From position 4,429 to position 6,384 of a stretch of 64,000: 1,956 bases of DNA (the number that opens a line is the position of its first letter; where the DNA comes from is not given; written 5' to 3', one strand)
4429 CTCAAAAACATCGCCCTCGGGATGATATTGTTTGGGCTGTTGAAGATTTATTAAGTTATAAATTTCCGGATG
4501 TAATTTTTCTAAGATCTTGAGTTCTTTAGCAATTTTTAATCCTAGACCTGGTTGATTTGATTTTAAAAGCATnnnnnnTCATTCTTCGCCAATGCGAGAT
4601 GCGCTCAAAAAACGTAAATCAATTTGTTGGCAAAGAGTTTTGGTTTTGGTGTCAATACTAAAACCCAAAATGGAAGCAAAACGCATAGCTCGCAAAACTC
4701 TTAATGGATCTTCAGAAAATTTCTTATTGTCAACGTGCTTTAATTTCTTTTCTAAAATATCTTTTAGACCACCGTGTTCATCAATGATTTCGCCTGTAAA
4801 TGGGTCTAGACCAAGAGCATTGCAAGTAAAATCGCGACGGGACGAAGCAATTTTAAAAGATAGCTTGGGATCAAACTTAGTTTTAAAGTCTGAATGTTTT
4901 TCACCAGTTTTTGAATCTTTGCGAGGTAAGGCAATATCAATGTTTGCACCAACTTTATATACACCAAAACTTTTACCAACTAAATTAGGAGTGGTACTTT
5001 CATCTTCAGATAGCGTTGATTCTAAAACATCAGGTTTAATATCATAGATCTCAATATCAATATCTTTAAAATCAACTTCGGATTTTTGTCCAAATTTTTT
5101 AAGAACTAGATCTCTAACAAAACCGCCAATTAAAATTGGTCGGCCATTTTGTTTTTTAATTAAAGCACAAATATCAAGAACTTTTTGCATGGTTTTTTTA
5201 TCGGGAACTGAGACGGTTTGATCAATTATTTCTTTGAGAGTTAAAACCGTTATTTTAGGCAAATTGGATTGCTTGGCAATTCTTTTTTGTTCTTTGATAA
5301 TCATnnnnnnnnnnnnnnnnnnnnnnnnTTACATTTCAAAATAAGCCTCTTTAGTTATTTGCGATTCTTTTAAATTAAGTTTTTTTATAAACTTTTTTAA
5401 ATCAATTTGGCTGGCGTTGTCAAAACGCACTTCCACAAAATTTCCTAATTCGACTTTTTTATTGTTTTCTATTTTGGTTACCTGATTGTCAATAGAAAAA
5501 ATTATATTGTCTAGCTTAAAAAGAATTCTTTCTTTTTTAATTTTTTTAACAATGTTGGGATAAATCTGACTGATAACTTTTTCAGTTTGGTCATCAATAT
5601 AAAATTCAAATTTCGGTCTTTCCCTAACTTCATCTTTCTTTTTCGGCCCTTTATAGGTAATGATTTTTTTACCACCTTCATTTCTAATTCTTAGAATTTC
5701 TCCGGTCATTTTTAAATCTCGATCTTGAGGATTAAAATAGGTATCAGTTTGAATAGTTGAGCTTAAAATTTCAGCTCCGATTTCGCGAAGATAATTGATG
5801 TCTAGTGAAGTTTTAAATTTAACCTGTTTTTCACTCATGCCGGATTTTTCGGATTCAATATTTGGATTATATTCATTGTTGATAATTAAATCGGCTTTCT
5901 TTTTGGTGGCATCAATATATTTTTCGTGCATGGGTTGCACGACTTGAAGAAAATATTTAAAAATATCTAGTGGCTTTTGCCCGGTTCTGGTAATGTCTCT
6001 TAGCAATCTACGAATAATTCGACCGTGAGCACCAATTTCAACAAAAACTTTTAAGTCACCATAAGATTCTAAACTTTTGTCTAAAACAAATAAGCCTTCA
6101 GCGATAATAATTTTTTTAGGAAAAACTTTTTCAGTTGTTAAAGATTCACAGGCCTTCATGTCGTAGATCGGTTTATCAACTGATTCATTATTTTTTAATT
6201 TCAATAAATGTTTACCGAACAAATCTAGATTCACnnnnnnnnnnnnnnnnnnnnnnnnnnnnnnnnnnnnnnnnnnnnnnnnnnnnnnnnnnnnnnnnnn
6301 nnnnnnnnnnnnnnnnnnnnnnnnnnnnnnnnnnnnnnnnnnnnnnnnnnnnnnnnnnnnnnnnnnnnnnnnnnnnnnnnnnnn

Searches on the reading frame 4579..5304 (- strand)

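Call 8: search_protein_families(library=pfam, proteins=[window:4579-5304:-], max_evalue=0.1)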
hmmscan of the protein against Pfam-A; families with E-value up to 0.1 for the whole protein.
window:4579-5304:- (241 aa): 1 family
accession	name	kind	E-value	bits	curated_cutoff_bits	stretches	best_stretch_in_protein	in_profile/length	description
PF01743.26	PolyA_pol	-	4.5e-13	50.1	23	1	58-188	3-125/126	Poly A polymerase head domain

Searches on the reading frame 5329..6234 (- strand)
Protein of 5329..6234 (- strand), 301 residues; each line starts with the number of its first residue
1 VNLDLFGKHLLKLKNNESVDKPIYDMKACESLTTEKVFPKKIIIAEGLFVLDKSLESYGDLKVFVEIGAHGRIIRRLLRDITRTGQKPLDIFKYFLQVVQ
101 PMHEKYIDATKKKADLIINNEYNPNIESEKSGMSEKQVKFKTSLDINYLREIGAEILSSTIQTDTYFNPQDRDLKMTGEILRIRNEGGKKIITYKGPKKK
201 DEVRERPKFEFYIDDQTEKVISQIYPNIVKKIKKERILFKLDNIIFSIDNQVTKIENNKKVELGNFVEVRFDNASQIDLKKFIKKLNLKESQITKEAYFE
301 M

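Call 8: search_protein_families(library=pfam, proteins=[window:5329-6234:-], max_evalue=0.1)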
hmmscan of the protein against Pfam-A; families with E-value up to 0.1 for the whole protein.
window:5329-6234:- (301 aa): 2 families
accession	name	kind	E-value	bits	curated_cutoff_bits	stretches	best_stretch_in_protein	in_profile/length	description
PF00485.24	PRK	-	6.1e-19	69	22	1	2-119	70-188/196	Phosphoribulokinase / Uridine kinase family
PF01928.26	CYTH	-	3.5e-17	63.2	23.2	1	138-290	6-171/179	CYTH domain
